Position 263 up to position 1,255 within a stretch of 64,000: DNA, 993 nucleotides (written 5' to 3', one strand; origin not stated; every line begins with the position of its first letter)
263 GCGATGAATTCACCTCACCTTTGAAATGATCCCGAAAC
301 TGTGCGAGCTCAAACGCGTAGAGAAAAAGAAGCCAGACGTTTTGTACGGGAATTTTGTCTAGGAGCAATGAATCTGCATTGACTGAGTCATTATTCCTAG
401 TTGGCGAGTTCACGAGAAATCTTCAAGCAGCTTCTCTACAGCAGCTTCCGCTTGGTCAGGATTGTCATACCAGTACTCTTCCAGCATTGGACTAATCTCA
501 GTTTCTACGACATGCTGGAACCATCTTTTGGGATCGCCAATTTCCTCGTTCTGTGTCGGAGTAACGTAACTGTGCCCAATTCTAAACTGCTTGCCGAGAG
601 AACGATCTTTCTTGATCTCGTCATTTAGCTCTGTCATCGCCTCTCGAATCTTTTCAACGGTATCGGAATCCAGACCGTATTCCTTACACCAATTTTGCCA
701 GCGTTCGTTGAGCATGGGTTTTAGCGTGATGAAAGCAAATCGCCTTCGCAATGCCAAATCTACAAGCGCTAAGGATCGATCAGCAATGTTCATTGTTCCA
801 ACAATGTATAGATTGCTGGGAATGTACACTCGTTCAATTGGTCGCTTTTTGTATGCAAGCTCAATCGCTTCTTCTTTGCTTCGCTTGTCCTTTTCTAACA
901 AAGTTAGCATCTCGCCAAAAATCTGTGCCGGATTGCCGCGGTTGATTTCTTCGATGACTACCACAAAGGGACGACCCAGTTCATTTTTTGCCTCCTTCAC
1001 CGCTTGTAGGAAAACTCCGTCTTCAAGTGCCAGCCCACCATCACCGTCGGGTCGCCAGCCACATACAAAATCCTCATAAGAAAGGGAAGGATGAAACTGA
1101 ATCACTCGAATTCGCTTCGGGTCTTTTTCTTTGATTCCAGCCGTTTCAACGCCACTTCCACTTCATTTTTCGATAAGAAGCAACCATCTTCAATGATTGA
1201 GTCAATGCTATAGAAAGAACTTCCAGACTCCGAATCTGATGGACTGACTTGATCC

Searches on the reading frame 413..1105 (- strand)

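Call 47: search_protein_families(library=ncbifam, proteins=[window:413-1105:-], max_evalue=1e-8)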
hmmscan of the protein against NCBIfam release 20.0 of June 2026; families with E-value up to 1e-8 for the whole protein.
window:413-1105:- (231 aa): 1 family
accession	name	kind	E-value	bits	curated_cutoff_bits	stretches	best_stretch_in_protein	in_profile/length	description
NF008457.0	PRK11331.1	equivalog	1.1e-59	202.3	637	1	1-229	229-458/459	5-methylcytosine-specific restriction enzyme subunit McrB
